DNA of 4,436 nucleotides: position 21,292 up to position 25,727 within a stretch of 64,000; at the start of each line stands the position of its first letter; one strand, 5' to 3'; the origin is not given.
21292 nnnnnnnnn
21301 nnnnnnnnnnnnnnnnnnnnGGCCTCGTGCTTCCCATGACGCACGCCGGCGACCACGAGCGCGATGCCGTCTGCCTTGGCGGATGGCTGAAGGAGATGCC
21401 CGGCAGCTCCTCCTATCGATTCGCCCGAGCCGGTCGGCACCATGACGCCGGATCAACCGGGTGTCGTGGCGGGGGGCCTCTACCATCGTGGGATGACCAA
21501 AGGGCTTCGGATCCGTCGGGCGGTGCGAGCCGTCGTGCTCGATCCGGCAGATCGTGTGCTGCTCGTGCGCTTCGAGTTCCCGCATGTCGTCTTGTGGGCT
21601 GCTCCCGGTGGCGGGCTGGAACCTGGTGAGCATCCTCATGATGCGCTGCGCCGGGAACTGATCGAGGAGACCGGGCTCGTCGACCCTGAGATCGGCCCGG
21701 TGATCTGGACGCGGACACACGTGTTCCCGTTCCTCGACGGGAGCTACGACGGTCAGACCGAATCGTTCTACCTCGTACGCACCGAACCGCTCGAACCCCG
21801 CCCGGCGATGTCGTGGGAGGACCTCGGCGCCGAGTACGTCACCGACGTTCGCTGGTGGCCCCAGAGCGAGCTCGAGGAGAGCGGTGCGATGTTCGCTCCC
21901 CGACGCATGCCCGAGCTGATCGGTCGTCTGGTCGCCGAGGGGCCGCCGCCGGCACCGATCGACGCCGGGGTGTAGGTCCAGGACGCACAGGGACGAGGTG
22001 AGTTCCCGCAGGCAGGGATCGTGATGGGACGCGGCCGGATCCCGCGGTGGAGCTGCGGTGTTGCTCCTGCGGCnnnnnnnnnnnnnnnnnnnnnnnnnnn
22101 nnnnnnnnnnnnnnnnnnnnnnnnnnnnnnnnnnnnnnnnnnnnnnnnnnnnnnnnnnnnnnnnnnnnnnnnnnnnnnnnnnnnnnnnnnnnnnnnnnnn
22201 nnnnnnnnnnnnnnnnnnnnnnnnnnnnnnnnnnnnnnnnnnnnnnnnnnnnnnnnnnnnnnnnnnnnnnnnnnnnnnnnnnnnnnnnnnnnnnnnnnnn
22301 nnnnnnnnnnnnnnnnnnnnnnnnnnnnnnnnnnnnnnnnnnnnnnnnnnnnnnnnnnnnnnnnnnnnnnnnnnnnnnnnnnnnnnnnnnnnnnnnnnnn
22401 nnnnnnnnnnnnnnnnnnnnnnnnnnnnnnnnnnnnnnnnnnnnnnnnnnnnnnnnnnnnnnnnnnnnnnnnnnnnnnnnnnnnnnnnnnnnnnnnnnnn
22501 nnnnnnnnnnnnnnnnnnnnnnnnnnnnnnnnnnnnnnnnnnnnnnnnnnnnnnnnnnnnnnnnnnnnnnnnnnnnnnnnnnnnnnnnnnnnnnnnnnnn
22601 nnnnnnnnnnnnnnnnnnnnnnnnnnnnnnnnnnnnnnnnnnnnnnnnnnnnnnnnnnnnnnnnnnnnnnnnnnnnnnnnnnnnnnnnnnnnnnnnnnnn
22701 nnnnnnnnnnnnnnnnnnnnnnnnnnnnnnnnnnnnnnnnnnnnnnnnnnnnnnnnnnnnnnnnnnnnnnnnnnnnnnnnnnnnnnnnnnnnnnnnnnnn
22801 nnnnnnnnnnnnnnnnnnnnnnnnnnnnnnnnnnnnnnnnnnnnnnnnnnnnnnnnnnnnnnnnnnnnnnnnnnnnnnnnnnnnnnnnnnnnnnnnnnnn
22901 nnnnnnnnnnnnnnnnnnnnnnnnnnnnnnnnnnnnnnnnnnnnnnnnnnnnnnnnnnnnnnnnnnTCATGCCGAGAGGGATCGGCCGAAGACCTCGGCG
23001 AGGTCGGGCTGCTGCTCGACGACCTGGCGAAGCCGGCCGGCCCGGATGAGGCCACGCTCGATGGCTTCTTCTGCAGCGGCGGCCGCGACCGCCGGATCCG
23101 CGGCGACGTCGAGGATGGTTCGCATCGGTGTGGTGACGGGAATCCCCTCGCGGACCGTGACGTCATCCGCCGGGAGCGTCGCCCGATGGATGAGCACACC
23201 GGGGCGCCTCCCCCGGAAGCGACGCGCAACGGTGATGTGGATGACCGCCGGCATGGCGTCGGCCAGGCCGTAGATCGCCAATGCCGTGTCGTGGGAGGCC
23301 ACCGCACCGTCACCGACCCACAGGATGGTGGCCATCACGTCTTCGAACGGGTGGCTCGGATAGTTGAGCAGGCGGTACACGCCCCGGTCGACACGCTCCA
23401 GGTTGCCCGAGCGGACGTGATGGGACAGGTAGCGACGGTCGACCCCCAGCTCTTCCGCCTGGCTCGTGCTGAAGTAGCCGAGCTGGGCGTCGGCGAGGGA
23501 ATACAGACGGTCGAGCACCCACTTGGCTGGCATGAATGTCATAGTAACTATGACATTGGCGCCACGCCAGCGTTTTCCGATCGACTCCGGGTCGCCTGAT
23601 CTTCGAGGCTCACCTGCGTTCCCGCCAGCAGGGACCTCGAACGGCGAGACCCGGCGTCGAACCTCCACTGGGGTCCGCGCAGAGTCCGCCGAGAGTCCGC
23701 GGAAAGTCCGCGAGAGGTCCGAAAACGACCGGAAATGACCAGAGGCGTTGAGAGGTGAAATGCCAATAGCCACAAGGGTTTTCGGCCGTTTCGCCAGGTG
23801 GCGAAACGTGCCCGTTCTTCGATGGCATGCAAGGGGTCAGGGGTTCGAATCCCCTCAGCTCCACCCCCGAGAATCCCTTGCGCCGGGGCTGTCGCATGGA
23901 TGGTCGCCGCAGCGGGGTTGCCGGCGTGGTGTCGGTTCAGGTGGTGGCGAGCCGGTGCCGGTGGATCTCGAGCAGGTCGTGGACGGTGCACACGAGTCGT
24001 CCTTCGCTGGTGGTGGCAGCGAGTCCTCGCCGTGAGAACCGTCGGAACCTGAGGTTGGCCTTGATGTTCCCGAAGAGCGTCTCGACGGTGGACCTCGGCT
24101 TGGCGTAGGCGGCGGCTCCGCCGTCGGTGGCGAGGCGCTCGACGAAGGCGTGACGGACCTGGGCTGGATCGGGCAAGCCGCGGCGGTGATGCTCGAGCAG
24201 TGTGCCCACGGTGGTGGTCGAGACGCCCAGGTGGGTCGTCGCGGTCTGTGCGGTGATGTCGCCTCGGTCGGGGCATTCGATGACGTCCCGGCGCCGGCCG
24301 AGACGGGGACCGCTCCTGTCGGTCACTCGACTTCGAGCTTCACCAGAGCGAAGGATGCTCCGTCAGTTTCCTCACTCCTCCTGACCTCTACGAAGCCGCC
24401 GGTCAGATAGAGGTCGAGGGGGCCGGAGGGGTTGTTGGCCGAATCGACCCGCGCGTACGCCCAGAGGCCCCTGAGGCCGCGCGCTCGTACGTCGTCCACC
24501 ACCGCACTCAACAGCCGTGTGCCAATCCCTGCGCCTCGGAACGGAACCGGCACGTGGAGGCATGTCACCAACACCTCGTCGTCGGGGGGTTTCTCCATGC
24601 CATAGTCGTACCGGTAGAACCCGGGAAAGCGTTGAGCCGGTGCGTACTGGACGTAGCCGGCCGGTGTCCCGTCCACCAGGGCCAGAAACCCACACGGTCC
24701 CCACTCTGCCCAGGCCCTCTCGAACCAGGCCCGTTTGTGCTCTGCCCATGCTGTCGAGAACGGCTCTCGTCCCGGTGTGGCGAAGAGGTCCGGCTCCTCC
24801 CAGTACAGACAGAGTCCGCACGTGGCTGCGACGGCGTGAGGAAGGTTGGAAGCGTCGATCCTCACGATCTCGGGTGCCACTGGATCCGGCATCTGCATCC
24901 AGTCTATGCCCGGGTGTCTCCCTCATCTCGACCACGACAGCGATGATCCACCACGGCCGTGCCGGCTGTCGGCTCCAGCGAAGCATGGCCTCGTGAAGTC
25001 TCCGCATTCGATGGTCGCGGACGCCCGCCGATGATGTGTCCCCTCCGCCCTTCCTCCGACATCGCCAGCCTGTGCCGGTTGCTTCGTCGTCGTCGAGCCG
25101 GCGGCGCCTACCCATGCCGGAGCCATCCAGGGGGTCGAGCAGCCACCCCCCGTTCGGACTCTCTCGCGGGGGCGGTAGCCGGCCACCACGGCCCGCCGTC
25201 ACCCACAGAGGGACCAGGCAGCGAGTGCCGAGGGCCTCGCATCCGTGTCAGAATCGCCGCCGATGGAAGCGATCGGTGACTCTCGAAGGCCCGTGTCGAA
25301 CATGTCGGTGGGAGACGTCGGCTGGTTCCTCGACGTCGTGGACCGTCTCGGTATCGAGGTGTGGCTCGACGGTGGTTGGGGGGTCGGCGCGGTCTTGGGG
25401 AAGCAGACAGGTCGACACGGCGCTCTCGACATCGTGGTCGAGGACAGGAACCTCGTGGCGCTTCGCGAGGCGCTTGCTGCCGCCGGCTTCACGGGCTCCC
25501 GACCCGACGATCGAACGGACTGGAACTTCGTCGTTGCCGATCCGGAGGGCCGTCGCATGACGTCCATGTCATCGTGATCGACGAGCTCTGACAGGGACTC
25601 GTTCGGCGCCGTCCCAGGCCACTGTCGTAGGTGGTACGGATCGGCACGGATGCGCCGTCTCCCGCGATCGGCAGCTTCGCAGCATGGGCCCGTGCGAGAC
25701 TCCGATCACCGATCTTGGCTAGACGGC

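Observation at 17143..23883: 6.6-kb integrative island inserted in the 3' end of tRNA-Ala(GGC), delimited by a 62-bp direct repeat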

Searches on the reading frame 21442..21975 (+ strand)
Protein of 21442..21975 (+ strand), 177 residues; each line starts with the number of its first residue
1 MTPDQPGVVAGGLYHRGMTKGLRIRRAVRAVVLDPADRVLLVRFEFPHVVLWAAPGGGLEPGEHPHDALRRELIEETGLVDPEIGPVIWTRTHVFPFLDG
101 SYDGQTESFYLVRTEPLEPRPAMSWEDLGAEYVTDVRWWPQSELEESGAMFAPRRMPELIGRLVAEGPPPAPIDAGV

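Call 7: search_protein_families(library=pfam, proteins=[window:21442-21975:+], max_evalue=0.01)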
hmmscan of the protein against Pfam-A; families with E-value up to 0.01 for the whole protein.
window:21442-21975:+ (177 aa): 2 families
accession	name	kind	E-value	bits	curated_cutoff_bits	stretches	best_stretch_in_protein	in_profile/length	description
PF00293.34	NUDIX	-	2.5e-20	73.3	21.1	1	25-149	3-124/134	NUDIX domain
PF14815.12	NUDIX_4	-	0.003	17.8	35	1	51-146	26-100/113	NUDIX domain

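Call 22: search_protein_families(library=ncbifam, proteins=[window:21442-21975:+], max_evalue=0.01)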
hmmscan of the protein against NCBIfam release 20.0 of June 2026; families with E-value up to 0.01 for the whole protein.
window:21442-21975:+ (177 aa): 16 families
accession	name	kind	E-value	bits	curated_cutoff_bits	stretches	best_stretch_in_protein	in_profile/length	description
NF006530.0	PRK08999.1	equivalog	1.5e-08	34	245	1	27-89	8-72/315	Nudix family hydrolase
NF001938.0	PRK00714.1-5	equivalog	2.7e-08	33.4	116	1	20-115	8-117/172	RNA pyrophosphohydrolase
NF041652.1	Nud_hyd_Dein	equivalog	7.5e-08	32.7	200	1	26-102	14-92/152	Nudix hydrolase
NF001936.0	PRK00714.1-3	equivalog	4e-07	30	118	1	25-115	7-105/155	RNA pyrophosphohydrolase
NF001937.0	PRK00714.1-4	equivalog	3.4e-06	26.8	139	1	25-91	8-72/161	RNA pyrophosphohydrolase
NF001935.0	PRK00714.1-2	equivalog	2.1e-05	24.1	259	1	52-91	33-72/183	RNA pyrophosphohydrolase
NF008044.0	PRK10776.1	equivalog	2.2e-05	24.3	148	1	51-83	32-64/130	8-oxo-dGTP diphosphatase MutT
NF012016.0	PRK15472.1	equivalog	2.4e-05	24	95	1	51-86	32-69/141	nucleoside triphosphatase NudI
TIGR00586.1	mutt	equivalog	7.6e-05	22.7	97.9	1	51-80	33-62/129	8-oxo-dGTP diphosphatase MutT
NF003787.0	PRK05379.1-4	equivalog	8.1e-05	21.7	449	1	28-106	211-290/346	bifunctional nicotinamide-nucleotide adenylyltransferase/Nudix hydroxylase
NF001934.0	PRK00714.1-1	equivalog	0.00011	21.6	241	1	25-89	8-70/176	RNA pyrophosphohydrolase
NF003785.0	PRK05379.1-1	equivalog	0.00018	20.8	418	1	29-109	207-288/347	bifunctional nicotinamide-nucleotide adenylyltransferase/Nudix hydroxylase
NF003786.0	PRK05379.1-2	equivalog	0.00029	20.1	397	1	28-88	221-279/354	bifunctional nicotinamide-nucleotide adenylyltransferase/Nudix hydroxylase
TIGR02705.1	nudix_YtkD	equivalog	0.00037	20.1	154.4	1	55-79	50-74/156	RNA deprotection pyrophosphohydrolase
NF003788.0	PRK05379.1-5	equivalog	0.00053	19.4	354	1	30-111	218-300/351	bifunctional nicotinamide-nucleotide adenylyltransferase/Nudix hydroxylase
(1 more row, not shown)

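Call 23: search_protein_families(library=padloc, proteins=[window:21442-21975:+], max_evalue=0.01)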
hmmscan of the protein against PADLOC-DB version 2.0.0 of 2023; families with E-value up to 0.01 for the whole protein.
window:21442-21975:+ (177 aa): 1 family
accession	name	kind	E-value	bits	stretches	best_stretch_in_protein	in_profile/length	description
PDLC04899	PDC-S07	-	4.2e-07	27.7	1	35-88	16-70/135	-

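Call 24: search_protein_families(library=phrogs, proteins=[window:21442-21975:+], max_evalue=0.01)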
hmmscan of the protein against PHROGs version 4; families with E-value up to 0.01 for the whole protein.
window:21442-21975:+ (177 aa): 7 families
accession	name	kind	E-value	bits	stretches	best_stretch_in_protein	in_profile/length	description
phrog_1198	-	other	4.1e-13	50.7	1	20-147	33-153/253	MutT/NUDIX hydrolase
phrog_15528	-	head and packaging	1.4e-05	24.7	1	36-90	532-583/794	portal protein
phrog_25541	-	unknown function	4.3e-05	24.1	1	13-79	62-125/210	-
phrog_1185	-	other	0.00012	22.7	1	52-83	181-212/301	nudix hydrolase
phrog_19657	-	other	0.00013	23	1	51-79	60-88/176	nudix hydrolase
phrog_6216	-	unknown function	0.00077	19.3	1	36-80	12-54/545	-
phrog_10313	-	other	0.0038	18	1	37-80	26-68/159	nudix hydrolase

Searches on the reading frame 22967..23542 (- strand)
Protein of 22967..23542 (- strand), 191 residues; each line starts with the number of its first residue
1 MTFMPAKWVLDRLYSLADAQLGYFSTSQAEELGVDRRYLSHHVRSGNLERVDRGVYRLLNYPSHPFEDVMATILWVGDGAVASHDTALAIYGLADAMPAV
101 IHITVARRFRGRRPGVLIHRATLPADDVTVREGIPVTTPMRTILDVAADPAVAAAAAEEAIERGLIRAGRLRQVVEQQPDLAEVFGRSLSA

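Call 22: search_protein_families(library=ncbifam, proteins=[window:22967-23542:-], max_evalue=0.01)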
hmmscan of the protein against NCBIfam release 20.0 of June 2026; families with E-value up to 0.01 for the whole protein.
window:22967-23542:- (191 aa): 0 families

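Call 23: search_protein_families(library=padloc, proteins=[window:22967-23542:-], max_evalue=0.01)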
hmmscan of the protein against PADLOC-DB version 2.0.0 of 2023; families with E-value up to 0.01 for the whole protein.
window:22967-23542:- (191 aa): 28 families (the best 25 are shown)
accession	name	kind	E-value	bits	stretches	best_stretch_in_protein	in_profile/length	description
PDLC02228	AbiEi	-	1.6e-66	221.7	1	9-177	26-194/216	AbiEi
PDLC02249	AbiEi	-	5.3e-62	206.9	1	10-179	5-177/184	AbiEi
PDLC02260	AbiEi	-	7.1e-43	143.6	1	10-136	4-130/131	AbiEi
PDLC02231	AbiEi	-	1.2e-39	134.8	1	6-177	3-188/280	AbiEi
PDLC02259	AbiEi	-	9.8e-24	81.9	1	24-177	2-170/191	AbiEi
PDLC02256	AbiEi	-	3.4e-23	80.5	1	11-176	5-170/174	AbiEi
PDLC02225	AbiEi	-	1.7e-21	74.9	1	11-122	8-114/198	AbiEi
PDLC02244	AbiEi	-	3.3e-17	60.7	1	15-175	12-188/292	AbiEi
PDLC02239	AbiEi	-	9.9e-15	52.8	1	23-167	11-165/195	AbiEi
PDLC02265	AbiEi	-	1.1e-13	49.3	1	12-109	6-101/198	AbiEi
PDLC02283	AbiEi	-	1.5e-12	45.7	1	12-122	9-120/201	AbiEi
PDLC02275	AbiEi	-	5.1e-12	44.2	1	20-110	9-97/184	AbiEi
PDLC02254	AbiEi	-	2.5e-09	35.1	1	22-106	16-102/197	AbiEi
PDLC02267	AbiEi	-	7.4e-09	33.4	1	36-151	38-156/252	AbiEi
PDLC02248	AbiEi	-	1.1e-07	29.8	1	21-108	15-98/198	AbiEi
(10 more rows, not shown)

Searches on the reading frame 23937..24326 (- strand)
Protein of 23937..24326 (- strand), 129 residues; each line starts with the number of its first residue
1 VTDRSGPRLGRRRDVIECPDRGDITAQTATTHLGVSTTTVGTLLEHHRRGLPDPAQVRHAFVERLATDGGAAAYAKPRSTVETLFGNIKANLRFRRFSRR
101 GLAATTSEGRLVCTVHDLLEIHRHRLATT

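Call 7: search_protein_families(library=pfam, proteins=[window:23937-24326:-], max_evalue=0.01)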
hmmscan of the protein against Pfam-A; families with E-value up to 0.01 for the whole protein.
window:23937-24326:- (129 aa): 2 families
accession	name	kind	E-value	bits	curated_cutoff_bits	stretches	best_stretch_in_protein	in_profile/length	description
PF13751.12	DDE_Tnp_1_6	-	1.7e-08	35.2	25.1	1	56-118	59-121/125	Transposase DDE domain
PF01609.27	DDE_Tnp_1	-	0.00063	20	23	1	62-115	144-197/200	Transposase DDE domain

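Call 87: find_encoding_contigs(protein=window:23940-24326:-, flank=6000, max_places=10)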
Protein seq(129 aa) (129 aa): 2 contigs read that carry it; 2 places shown.
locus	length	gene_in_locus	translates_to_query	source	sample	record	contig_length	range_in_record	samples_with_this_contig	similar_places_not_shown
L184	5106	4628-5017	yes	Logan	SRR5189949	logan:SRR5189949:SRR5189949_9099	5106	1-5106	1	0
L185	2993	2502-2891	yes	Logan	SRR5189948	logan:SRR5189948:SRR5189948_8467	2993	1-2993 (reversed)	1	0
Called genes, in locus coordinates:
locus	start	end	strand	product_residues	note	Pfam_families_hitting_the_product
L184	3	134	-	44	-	?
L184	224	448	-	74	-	-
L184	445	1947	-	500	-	PF07364:DUF1485, PF07171:MlrC_C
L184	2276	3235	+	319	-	PF08240:ADH_N, PF00107:ADH_zinc_N, PF13602:ADH_zinc_N_2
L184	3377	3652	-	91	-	PF10706:Aminoglyc_resit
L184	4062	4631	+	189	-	PF00583:Acetyltransf_1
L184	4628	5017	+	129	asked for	PF13751:DDE_Tnp_1_6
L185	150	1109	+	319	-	PF08240:ADH_N, PF00107:ADH_zinc_N, PF13602:ADH_zinc_N_2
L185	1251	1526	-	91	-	PF10706:Aminoglyc_resit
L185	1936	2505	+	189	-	PF00583:Acetyltransf_1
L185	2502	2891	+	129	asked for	PF13751:DDE_Tnp_1_6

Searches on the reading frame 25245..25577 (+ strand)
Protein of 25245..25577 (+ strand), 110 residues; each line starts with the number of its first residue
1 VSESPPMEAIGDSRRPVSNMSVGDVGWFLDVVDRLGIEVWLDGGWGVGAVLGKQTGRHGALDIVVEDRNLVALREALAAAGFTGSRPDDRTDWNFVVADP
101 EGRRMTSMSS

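Call 7: search_protein_families(library=pfam, proteins=[window:25245-25577:+], max_evalue=0.01)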
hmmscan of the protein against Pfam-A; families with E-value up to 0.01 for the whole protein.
window:25245-25577:+ (110 aa): 2 families
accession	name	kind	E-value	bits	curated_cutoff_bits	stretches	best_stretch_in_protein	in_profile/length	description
PF10706.15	Aminoglyc_resit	-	1.1e-11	45.5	21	1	29-104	6-79/149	Aminoglycoside-2''-adenylyltransferase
PF18029.7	Glyoxalase_6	-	0.0052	17.9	23.6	1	58-104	59-102/106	Glyoxalase-like domain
